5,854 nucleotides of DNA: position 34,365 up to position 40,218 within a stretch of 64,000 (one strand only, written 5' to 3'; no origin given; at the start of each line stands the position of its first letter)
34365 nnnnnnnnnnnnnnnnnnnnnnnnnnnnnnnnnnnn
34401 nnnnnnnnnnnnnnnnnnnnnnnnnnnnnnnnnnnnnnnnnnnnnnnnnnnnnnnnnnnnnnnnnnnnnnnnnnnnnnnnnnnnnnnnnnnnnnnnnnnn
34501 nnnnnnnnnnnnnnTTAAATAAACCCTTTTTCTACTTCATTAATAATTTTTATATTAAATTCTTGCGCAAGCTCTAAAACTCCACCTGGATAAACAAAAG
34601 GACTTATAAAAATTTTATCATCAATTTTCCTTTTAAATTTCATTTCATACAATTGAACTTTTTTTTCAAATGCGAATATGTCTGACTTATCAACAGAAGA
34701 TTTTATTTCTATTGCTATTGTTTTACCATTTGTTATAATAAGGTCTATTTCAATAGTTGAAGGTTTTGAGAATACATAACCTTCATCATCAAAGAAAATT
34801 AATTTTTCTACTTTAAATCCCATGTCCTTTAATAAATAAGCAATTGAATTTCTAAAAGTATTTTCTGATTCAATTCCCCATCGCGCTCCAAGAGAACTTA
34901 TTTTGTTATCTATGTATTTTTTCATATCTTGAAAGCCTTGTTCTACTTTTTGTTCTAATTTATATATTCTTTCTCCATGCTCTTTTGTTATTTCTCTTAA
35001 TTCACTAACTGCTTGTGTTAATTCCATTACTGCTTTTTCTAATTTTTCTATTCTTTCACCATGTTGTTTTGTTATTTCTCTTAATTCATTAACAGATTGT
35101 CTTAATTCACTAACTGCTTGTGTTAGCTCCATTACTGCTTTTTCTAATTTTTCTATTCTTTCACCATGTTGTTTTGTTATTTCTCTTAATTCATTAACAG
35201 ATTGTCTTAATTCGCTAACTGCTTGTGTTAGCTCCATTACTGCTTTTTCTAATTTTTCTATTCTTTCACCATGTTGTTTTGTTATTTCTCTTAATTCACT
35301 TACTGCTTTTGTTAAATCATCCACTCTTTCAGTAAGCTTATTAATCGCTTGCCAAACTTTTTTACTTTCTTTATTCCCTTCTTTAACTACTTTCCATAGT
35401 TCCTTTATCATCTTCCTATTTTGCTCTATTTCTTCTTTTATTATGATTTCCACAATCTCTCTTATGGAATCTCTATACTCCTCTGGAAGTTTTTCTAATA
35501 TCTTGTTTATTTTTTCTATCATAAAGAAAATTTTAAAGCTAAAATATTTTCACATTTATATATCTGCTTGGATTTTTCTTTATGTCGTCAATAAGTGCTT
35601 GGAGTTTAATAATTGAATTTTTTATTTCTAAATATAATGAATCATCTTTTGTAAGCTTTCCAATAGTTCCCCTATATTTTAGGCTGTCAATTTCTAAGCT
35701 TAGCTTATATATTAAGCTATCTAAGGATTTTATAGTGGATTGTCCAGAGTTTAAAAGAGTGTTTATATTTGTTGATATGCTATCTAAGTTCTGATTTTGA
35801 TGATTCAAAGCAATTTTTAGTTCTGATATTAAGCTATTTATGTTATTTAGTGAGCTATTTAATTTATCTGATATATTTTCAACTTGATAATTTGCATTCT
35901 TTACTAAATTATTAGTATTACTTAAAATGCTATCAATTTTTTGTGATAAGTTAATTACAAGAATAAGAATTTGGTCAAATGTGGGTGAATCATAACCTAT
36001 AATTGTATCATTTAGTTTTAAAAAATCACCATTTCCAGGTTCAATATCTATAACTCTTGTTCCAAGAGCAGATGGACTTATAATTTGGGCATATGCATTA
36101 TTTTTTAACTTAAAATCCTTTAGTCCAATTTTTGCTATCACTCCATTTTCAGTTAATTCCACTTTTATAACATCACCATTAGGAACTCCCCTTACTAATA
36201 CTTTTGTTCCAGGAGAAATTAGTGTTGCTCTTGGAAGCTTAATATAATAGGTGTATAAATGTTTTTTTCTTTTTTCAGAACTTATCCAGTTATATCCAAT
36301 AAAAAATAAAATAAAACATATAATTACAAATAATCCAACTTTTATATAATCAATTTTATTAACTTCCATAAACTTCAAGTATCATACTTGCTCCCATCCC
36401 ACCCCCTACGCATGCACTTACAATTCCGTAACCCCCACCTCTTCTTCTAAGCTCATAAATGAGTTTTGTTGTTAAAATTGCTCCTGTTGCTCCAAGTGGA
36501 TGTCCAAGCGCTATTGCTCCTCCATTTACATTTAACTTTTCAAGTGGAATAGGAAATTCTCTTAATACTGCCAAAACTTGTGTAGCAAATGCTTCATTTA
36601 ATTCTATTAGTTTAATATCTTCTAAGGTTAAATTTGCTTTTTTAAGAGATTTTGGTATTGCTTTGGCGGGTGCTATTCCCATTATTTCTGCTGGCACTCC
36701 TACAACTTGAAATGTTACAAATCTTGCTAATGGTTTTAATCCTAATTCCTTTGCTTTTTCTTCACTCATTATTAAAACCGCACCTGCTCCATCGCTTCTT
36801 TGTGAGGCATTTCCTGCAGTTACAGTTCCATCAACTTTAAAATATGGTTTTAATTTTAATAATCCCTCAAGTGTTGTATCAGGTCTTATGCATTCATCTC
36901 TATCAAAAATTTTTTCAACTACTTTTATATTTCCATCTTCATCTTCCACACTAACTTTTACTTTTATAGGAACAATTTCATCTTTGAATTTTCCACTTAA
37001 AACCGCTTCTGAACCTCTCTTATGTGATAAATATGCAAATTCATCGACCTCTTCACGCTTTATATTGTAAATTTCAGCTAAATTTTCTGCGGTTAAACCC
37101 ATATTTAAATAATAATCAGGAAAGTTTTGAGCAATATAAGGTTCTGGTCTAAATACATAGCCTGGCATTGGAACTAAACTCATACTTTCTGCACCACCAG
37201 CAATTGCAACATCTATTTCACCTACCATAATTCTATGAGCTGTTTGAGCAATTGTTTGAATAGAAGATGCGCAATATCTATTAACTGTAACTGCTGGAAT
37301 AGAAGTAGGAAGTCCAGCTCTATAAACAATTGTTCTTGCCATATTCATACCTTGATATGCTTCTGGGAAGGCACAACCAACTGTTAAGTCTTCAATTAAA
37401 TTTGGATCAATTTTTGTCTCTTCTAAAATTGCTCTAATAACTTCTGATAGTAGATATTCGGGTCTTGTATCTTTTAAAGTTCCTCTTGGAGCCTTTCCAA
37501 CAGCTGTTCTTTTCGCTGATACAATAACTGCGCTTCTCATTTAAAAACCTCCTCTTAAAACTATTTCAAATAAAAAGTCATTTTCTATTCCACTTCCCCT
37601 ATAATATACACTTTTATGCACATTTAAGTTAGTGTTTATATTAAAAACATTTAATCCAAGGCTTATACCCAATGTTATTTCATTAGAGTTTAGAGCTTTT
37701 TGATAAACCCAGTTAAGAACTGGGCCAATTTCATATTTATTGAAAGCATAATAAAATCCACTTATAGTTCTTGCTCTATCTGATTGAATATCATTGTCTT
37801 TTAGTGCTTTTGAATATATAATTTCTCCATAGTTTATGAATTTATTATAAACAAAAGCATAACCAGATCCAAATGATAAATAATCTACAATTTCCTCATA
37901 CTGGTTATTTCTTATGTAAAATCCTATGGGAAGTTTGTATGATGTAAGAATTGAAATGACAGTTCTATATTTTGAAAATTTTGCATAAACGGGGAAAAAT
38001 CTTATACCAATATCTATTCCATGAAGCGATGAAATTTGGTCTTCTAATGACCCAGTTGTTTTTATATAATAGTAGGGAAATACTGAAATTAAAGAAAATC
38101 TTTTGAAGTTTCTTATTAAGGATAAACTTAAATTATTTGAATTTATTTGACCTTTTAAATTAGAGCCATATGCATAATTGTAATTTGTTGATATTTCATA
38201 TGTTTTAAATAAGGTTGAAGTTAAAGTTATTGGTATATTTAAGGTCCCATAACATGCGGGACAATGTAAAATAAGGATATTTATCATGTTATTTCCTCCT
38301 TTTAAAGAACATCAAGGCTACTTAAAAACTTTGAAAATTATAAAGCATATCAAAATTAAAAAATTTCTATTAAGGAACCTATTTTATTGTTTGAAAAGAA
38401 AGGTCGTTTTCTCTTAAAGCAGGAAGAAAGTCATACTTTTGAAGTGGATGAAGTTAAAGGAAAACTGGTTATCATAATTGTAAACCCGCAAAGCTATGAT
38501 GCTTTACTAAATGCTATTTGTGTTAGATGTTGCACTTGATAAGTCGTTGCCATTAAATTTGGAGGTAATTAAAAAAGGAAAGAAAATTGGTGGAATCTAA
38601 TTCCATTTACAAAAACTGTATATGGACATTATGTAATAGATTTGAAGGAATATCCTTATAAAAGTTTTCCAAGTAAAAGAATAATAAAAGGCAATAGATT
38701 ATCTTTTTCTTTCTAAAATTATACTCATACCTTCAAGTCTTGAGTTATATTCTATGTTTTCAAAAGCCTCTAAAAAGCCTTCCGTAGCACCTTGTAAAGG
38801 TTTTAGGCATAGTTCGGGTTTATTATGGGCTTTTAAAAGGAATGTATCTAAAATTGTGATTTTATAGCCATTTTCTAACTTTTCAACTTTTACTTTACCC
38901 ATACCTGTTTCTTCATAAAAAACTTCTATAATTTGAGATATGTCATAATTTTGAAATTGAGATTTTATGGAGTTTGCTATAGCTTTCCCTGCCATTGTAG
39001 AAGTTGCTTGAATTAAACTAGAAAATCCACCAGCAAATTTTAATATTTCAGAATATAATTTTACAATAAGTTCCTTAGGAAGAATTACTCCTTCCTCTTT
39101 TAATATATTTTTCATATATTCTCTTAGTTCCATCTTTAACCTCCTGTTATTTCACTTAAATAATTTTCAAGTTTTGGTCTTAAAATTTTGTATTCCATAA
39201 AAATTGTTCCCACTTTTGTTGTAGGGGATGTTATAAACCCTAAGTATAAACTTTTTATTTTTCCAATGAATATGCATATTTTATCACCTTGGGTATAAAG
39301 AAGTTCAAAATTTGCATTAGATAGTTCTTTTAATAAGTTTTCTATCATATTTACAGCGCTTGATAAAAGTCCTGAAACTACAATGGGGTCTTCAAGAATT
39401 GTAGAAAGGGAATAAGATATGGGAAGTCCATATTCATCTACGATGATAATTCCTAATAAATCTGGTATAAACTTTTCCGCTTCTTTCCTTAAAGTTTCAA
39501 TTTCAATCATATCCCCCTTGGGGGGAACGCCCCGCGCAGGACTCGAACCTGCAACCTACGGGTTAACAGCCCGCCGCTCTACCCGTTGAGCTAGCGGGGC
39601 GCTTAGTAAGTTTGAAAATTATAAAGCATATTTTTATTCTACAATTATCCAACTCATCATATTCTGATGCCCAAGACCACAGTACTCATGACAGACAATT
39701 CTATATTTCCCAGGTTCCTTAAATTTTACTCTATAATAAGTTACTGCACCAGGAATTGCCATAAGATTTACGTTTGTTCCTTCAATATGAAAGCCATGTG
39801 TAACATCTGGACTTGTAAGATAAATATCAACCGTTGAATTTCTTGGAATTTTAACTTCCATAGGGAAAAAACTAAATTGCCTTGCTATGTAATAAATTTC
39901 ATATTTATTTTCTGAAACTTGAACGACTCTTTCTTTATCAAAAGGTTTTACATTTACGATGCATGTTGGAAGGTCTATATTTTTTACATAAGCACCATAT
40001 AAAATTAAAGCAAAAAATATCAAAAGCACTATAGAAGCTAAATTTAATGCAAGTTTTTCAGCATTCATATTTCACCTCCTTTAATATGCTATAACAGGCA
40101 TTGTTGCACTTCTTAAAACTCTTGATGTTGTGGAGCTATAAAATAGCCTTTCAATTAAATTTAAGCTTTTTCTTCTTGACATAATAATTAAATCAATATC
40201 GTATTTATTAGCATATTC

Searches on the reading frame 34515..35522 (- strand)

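Call 48: search_protein_families(library=pfam, proteins=[window:34515-35522:-], max_evalue=0.0001)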
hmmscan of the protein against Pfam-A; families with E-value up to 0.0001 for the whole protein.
window:34515-35522:- (335 aa): 24 families
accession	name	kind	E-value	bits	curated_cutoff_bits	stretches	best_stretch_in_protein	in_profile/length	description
PF12644.12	DUF3782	-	6.8e-21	74.7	24.4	1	190-254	10-78/78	Protein of unknown function (DUF3782)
PF07788.17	PDDEXK_10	-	4.4e-16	59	21.2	1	255-325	1-74/74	PD-(D/E)XK nuclease superfamily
PF10046.14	BLOC1_2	-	1.5e-08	35.3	33.4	0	119-181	32-90/96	Biogenesis of lysosome-related organelles complex-1 subunit 2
PF00015.26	MCPsignal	-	3e-08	34.1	34.6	1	11-100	79-170/172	Methyl-accepting chemotaxis protein (MCP) signalling domain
PF11328.14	DUF3130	-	3.9e-08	33.9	25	0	154-202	38-86/89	Protein of unknown function (DUF3130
PF06034.16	DUF919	-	3.9e-08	33.5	21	0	62-106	5-51/62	Nucleopolyhedrovirus protein of unknown function (DUF919)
PF06825.17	HSBP1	-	2.2e-07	31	28.6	0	55-78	24-47/51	Heat shock factor binding protein 1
PF20667.3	Sec10_N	-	4.1e-07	30.5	27.4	0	59-128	14-84/118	Exocyst complex component Sec10, N-terminal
PF06103.16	DUF948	-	7.1e-07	29.8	37.2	0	44-112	19-87/89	Bacterial protein of unknown function (DUF948)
PF08702.15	Fib_alpha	-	7.3e-07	29.9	29.9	0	99-195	34-127/143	Fibrinogen alpha/beta chain family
PF25481.1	Nucleoprot-TPR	-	1.1e-06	29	27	0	103-151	29-77/80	Nucleoprotein TPR-like domain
PF20155.4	TMP_3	-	1.2e-06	28.8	41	1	53-215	10-183/192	Tape measure protein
PF08824.15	Serine_rich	-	1.5e-06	28.7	26.9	0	58-117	5-64/157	Serine rich protein interaction domain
PF20072.4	DUF6468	-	1.6e-06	28.6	26.9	0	124-191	6-70/76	Domain of unknown function (DUF6468)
PF12329.13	TMF_DNA_bd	-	6.3e-06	26.5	35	0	124-174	22-72/74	TATA element modulatory factor 1 DNA binding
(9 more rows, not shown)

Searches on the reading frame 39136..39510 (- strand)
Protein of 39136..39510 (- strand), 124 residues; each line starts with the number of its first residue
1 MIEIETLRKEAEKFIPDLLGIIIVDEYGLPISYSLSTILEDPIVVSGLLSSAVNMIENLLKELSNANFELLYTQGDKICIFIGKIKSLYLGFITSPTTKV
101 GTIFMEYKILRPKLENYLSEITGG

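Call 48: search_protein_families(library=pfam, proteins=[window:39136-39510:-], max_evalue=0.0001)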
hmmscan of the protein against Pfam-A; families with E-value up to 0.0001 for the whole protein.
window:39136-39510:- (124 aa): 1 family
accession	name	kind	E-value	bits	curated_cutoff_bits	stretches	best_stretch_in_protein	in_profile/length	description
PF03259.23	Robl_LC7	-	2.7e-05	24.3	23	1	16-87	13-83/91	Roadblock/LC7 domain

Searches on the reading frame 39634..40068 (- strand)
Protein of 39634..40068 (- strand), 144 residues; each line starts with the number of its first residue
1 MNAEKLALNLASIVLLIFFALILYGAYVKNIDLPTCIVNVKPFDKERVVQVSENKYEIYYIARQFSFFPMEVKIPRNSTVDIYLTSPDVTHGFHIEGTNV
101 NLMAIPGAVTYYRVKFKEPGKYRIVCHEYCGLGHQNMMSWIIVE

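Call 48: search_protein_families(library=pfam, proteins=[window:39634-40068:-], max_evalue=0.0001)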
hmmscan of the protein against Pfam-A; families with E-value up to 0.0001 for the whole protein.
window:39634-40068:- (144 aa): 1 family
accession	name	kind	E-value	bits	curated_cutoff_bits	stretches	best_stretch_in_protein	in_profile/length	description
PF00116.26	COX2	-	6.2e-08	33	22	1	71-138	47-114/120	Cytochrome C oxidase subunit II, periplasmic domain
